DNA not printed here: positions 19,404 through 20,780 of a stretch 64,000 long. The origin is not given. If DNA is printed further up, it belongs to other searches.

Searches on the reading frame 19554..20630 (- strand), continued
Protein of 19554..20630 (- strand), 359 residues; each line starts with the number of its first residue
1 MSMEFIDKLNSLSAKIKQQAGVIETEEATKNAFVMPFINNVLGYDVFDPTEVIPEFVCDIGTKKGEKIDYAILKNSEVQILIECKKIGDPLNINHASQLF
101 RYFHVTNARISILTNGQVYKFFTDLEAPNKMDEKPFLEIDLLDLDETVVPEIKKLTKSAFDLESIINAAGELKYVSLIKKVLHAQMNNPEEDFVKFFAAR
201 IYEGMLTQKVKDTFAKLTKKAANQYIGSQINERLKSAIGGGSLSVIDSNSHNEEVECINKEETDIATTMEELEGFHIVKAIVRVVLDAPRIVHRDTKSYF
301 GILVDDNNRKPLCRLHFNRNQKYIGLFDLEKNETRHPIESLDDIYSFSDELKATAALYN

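Call 64: get_annotated_region(hit=H49, flank=6000)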
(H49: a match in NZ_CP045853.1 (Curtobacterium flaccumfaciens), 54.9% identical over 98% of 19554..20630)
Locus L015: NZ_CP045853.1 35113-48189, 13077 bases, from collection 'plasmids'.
description: Curtobacterium flaccumfaciens pv. flaccumfaciens strain NCPPB 1446 plasmid p1, complete sequence
organism: Curtobacterium flaccumfaciens (NCBI taxid 138532)
taxonomy: Bacteria; Actinomycetota; Actinomycetes; Micrococcales; Microbacteriaceae; Curtobacterium; Curtobacterium flaccumfaciens
host: -; source: Phaseolus vulgaris,cell culture; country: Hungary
typing (MOB-suite, as given by PLSDB): non-mobilizable
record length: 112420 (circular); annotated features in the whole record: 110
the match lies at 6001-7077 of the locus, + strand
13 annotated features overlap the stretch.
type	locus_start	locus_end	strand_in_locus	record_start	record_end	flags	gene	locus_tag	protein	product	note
CDS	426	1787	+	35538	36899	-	-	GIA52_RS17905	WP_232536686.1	PepSY domain-containing protein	-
CDS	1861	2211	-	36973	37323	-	-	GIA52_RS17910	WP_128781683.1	hypothetical protein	-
CDS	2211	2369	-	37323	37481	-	-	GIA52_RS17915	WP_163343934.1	hypothetical protein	-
CDS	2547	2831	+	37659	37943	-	-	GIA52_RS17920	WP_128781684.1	DUF4190 domain-containing protein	-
CDS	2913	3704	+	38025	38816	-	-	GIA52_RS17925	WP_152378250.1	DUF3592 domain-containing protein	-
CDS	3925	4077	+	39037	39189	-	-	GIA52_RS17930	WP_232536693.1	SH3 domain-containing protein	-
CDS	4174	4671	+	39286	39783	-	-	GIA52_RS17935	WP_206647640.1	RES family NAD+ phosphorylase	-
CDS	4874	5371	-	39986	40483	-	-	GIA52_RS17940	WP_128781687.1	VanZ family protein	GO:0071555 - cell wall organization [Evidence IEA]; GO:0046677 - response to antibiotic [Evidence IEA]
CDS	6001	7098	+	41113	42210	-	-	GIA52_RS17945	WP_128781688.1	type I restriction endonuclease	GO:0006304 - DNA modification [Evidence IEA]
CDS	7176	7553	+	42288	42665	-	-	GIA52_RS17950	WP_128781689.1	hypothetical protein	-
CDS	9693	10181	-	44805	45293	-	mobF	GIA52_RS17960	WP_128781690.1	MobF family relaxase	-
CDS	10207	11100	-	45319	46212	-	-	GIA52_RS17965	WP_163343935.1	trypsin-like serine protease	GO:0006508 - proteolysis [Evidence IEA]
CDS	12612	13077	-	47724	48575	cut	-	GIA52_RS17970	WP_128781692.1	carbohydrate ABC transporter permease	GO:0008643 - carbohydrate transport [Evidence IEA]; GO:0055085 - transmembrane transport [Evidence IEA]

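Call 65: get_annotated_region(hit=H56, flank=6000)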
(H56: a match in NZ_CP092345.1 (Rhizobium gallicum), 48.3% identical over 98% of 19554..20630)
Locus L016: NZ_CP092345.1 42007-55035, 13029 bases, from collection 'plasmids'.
description: Rhizobium gallicum strain M101 plasmid pRGM101a, complete sequence
organism: Rhizobium gallicum (NCBI taxid 56730)
taxonomy: Bacteria; Pseudomonadota; Alphaproteobacteria; Hyphomicrobiales; Rhizobiaceae; Rhizobium; Rhizobium gallicum
host: -; source: Phaseolus vulgaris,Cell culture,nodule; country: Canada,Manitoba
typing (MOB-suite, as given by PLSDB): conjugative; replicon rep_cluster_471; relaxase MOBP,MOBQ; mating-pair formation MPF_T
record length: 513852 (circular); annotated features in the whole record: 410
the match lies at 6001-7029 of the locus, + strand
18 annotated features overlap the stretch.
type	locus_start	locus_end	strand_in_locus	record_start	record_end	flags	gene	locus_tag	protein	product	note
CDS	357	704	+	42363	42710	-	-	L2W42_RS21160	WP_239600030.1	hypothetical protein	-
CDS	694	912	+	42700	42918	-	-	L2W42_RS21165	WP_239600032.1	hypothetical protein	-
CDS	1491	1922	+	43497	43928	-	-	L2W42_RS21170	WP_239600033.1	hypothetical protein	-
CDS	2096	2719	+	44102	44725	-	-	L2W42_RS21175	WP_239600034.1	hypothetical protein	-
CDS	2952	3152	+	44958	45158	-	-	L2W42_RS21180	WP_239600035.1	hypothetical protein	-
CDS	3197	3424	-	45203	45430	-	-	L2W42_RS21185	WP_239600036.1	hypothetical protein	-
CDS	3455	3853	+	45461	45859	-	-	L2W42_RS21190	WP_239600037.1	hypothetical protein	-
CDS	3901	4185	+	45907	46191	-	-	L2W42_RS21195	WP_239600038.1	hypothetical protein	-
CDS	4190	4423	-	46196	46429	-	-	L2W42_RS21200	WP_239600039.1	hypothetical protein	-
CDS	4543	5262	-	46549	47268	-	-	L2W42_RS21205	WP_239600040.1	Fic family protein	-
CDS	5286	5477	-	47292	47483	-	-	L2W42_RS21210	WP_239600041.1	hypothetical protein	-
CDS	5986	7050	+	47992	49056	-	-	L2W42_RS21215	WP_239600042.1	type I restriction endonuclease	GO:0006304 - DNA modification [Evidence IEA]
CDS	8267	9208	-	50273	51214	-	-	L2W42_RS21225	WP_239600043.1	ATP-dependent DNA ligase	-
CDS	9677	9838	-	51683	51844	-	-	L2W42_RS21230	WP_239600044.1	hypothetical protein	-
CDS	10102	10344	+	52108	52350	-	-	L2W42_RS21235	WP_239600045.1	hypothetical protein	-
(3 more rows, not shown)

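Call 66: find_encoding_contigs(protein=P0140, flank=6000, max_places=4)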
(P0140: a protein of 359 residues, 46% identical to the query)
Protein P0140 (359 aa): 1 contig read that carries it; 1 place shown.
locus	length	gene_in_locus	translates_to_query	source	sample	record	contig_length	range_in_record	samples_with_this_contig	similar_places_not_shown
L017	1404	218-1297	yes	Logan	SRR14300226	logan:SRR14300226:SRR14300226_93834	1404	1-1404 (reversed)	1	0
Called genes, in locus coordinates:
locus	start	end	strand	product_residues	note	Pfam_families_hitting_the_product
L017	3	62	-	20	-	?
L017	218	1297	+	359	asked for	PF13588:HSDR_N_2, PF04313:HSDR_N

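Call 67: find_encoding_contigs(protein=P0151, flank=6000, max_places=4)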
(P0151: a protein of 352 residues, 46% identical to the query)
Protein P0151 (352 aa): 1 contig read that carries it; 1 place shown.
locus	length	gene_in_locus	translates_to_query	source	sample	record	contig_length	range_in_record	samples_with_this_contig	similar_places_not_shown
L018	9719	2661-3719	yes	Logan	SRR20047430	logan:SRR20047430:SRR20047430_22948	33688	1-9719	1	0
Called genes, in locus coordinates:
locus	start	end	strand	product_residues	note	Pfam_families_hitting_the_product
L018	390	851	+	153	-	-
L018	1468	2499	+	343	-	PF02423:OCD_Mu_crystall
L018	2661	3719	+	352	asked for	PF13588:HSDR_N_2, PF04313:HSDR_N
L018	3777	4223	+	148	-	-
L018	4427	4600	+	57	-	-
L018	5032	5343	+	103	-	PF13146:TRL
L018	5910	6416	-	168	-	PF01124:MAPEG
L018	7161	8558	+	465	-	PF00206:Lyase_1, PF10415:FumaraseC_C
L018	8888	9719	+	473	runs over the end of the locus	PF00939:Na_sulph_symp, PF03600:CitMHS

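Call 68: find_encoding_contigs(protein=P0220, flank=6000, max_places=4)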
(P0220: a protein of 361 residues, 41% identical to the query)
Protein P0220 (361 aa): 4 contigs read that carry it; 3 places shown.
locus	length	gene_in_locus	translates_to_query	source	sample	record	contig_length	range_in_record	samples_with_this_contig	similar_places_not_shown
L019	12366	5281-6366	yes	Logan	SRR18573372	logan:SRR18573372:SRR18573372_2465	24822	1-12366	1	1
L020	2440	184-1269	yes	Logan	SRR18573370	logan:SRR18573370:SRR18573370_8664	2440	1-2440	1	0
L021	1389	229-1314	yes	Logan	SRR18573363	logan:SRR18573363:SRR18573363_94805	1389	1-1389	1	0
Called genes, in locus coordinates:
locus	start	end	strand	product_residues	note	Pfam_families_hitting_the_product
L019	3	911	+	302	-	?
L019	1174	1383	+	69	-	-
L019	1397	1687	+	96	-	-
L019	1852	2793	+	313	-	PF13651:EcoRI_methylase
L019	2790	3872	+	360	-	PF03235:GmrSD_N, PF01844:HNH, PF14279:HNH_5 (weak)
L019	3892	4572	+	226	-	-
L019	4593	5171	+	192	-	PF02525:Flavodoxin_2, PF03358:FMN_red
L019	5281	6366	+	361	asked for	PF13588:HSDR_N_2 (weak), PF04313:HSDR_N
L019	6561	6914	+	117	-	PF21732:DUF6864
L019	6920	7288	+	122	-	-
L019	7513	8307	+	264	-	-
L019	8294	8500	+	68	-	-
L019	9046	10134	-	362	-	PF00589:Phage_integrase, PF22823:MrpR_C_cat (faint)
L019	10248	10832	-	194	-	PF01527:HTH_Tnp_1 (faint), PF01381:HTH_3, PF13384:HTH_23 (faint), PF13518:HTH_28 (faint), PF12844:HTH_19, PF13560:HTH_31 (weak), PF01381:HTH_3, PF13443:HTH_26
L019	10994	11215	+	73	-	PF12844:HTH_19 (weak), PF13560:HTH_31, PF01381:HTH_3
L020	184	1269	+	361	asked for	PF13588:HSDR_N_2 (weak), PF04313:HSDR_N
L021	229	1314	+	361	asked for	PF13588:HSDR_N_2 (weak), PF04313:HSDR_N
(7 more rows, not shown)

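Call 80: get_annotated_region(hit=H32, flank=3500)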
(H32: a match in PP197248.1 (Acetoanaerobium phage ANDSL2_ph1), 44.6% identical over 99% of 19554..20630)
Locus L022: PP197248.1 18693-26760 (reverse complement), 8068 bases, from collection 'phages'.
description: Acetoanaerobium phage ANDSL2_ph1, complete genome.
organism: Acetoanaerobium phage ANDSL2_ph1 (NCBI taxid 3141805)
taxonomy: Viruses
host: Acetoanaerobium noterae DSL2; source: culture supernatant; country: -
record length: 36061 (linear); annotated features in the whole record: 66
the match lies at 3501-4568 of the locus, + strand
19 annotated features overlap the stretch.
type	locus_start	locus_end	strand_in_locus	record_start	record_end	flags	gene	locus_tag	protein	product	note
CDS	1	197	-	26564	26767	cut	-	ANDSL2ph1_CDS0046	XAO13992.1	hypothetical protein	-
CDS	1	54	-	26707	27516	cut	-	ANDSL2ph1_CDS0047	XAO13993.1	replication initiation protein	-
CDS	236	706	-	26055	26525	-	-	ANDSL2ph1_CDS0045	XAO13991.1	transcriptional regulator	-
CDS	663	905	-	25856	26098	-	-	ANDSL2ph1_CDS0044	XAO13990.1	hypothetical protein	-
CDS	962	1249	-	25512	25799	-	-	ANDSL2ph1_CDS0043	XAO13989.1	HTH DNA binding protein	-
CDS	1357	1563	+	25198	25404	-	-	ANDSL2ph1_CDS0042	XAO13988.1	hypothetical protein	-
CDS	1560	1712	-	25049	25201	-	-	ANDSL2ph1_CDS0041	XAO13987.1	hypothetical protein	-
CDS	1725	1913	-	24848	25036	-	-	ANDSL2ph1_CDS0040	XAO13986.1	hypothetical protein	-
CDS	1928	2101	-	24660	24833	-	-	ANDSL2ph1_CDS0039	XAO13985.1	hypothetical protein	-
CDS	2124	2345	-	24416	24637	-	-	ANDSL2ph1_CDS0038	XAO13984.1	transcriptional repressor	-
CDS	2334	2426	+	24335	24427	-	-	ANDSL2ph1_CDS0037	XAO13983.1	hypothetical protein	-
CDS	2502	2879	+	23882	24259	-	-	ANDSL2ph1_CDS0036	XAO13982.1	transcriptional repressor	-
CDS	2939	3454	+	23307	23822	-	-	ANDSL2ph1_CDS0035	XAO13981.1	metallo-protease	-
CDS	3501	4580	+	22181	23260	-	-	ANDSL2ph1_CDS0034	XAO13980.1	endonuclease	-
CDS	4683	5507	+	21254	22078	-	-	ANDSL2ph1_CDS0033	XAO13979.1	hypothetical protein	-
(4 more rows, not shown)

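Call 81: get_annotated_region(hit=H40, flank=3500)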
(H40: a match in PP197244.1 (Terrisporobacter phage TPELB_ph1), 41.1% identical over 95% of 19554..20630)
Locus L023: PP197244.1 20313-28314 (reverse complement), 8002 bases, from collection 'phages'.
description: Terrisporobacter phage TPELB_ph1, complete genome.
organism: Terrisporobacter phage TPELB_ph1 (NCBI taxid 3141808)
taxonomy: Viruses
host: Terrisporobacter petrolearius ELB; source: particle protected DNA isolation from a culture; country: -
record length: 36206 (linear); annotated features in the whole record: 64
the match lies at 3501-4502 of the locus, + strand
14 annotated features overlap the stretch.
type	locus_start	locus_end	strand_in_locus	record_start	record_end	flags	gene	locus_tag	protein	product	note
CDS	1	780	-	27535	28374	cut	-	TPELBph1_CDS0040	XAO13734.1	hypothetical protein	-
CDS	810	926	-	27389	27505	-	-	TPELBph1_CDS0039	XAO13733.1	hypothetical protein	-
CDS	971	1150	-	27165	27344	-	-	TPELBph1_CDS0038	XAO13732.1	hypothetical protein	-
CDS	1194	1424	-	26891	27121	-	-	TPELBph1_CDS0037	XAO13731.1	transcriptional regulator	-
CDS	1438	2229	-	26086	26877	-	-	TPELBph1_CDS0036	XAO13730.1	anti-repressor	-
CDS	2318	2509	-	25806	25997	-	-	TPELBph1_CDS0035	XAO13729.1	transcriptional regulator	-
CDS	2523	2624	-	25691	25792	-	-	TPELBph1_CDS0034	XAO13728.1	hypothetical protein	-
CDS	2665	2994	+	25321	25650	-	-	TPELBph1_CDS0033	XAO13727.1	transcriptional regulator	-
CDS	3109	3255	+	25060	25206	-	-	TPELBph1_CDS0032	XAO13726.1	hypothetical protein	-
CDS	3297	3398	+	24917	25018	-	-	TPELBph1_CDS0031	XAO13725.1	hypothetical protein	-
CDS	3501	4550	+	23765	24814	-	-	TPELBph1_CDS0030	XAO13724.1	endonuclease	-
CDS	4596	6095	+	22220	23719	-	-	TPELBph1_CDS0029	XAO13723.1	hypothetical protein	-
CDS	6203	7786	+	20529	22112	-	-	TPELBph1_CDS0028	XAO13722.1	integrase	-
CDS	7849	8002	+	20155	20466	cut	-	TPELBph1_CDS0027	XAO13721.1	hypothetical protein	-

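Call 82: get_annotated_region(hit=H43, flank=3500)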
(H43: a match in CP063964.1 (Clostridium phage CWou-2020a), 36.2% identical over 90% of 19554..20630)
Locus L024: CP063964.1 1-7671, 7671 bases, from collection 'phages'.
description: Clostridium phage CWou-2020a, complete sequence.
organism: Clostridium phage CWou-2020a (NCBI taxid 2782718)
taxonomy: Viruses; Duplodnaviria; Heunggongvirae; Uroviricota; Caudoviricetes
host: Clostridium botulinum 3859/11; source: feces; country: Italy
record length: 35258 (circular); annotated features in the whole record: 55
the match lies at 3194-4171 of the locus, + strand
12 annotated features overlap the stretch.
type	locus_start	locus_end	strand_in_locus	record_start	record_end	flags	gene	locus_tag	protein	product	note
CDS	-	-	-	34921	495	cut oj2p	-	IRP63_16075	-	DnaD domain protein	frameshifted; Derived by automated computational analysis using gene prediction method: Protein Homology.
CDS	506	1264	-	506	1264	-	-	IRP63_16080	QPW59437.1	phage antirepressor KilAC domain-containing protein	Derived by automated computational analysis using gene prediction method: Protein Homology.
CDS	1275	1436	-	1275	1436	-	-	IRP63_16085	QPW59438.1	hypothetical protein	Derived by automated computational analysis using gene prediction method: Protein Homology.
CDS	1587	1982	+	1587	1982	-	-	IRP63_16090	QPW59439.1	helix-turn-helix transcriptional regulator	Derived by automated computational analysis using gene prediction method: Protein Homology.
CDS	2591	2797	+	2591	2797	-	-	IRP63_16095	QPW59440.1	helix-turn-helix transcriptional regulator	Derived by automated computational analysis using gene prediction method: Protein Homology.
CDS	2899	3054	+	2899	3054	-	-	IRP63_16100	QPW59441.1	hypothetical protein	Derived by automated computational analysis using gene prediction method: Protein Homology.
CDS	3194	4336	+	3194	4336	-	-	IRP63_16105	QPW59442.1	type I restriction enzyme HsdR N-terminal domain-containing protein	Derived by automated computational analysis using gene prediction method: Protein Homology.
CDS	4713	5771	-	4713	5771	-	-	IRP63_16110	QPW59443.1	hypothetical protein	Derived by automated computational analysis using gene prediction method: GeneMarkS-2+.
CDS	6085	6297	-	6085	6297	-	-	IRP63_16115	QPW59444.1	DNA-binding protein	Derived by automated computational analysis using gene prediction method: Protein Homology.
CDS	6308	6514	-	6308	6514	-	-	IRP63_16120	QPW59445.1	hypothetical protein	Derived by automated computational analysis using gene prediction method: Protein Homology.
CDS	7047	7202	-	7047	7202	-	-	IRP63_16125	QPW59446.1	hypothetical protein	Derived by automated computational analysis using gene prediction method: Protein Homology.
CDS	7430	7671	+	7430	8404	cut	-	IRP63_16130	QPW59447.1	ParM/StbA family protein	Derived by automated computational analysis using gene prediction method: Protein Homology.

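Call 83: get_annotated_region(hit=H44, flank=3500)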
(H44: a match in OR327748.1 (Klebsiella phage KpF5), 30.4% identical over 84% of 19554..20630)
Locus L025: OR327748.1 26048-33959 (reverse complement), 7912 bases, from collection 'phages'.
description: Klebsiella phage KpF5, complete genome.
organism: Klebsiella phage KpF5 (NCBI taxid 3072190)
taxonomy: Viruses; Duplodnaviria; Heunggongvirae; Uroviricota; Caudoviricetes
host: Klebsiella pneumoniae; source: hospital wastewater; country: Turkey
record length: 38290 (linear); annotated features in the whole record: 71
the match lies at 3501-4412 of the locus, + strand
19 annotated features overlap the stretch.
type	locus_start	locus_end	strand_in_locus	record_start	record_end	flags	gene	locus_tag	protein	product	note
CDS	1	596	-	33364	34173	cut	-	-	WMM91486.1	putative DNA methylase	-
CDS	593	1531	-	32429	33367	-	-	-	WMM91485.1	DNA replication protein O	-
CDS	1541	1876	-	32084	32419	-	-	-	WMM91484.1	hypothetical protein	-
CDS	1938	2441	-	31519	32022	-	-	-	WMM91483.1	hypothetical protein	-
CDS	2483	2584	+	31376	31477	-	-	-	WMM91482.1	hypothetical protein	-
CDS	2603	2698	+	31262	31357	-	-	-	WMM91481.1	hypothetical protein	-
CDS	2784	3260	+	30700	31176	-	-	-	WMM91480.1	prophage repressor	Rac prophage repressor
CDS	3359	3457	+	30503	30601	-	-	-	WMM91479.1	hypothetical protein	-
CDS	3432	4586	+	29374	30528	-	-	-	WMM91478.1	protein of unknown function DUF450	-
CDS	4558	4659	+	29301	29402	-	-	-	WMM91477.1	hypothetical protein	-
CDS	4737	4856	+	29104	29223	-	-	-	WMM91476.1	hypothetical protein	-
CDS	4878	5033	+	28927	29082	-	-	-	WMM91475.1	hypothetical protein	-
CDS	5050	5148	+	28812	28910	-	-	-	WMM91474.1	hypothetical protein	-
CDS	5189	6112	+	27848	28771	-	-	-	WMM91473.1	DNA recombination-dependent growth factor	DNA recombination-dependent growth factor RdgC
CDS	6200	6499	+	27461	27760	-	-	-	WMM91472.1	hypothetical protein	-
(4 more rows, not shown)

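Call 85: find_related_loci(query=A2, collection=viral_contigs, flank=5000)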
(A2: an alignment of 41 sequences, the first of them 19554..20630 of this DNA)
Query A2 (359 aa) in viral_contigs; peptide patterns used: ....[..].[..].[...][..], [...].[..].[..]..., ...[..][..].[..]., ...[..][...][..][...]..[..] (x = any residue, [..] = any of these).
600 stretches matched a pattern (row limit reached: there are more); 568 encode a relative of the query (tblastn E <= 1e-3); the best 80 are kept; 80 distinct loci.
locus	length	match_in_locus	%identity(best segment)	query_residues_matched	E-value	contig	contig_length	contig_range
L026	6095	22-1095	74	1-358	0e+0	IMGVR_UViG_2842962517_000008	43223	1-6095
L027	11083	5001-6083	70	2-358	7e-173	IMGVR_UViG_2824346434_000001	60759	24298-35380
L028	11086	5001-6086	69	3-358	4e-171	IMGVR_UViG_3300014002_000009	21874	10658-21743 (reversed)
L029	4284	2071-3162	68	2-358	4e-174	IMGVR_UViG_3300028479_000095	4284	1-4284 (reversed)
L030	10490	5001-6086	68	3-359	5e-168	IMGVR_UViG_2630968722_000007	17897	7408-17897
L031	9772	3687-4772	68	3-359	5e-167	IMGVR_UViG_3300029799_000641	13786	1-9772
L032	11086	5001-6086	68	3-359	2e-166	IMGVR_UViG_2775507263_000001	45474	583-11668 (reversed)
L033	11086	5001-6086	67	3-359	1e-165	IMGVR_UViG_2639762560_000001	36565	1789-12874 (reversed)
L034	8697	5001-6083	69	3-359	5e-165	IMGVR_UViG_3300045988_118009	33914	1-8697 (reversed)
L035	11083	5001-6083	69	3-359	5e-165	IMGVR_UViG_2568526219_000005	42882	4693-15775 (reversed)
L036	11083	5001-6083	69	3-359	5e-165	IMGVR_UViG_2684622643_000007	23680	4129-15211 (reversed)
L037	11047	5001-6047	69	3-346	4e-165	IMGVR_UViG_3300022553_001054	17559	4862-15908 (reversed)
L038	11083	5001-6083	69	3-359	5e-165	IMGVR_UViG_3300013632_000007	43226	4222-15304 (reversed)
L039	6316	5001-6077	61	2-358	9e-148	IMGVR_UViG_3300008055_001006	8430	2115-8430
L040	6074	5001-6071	61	3-359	3e-147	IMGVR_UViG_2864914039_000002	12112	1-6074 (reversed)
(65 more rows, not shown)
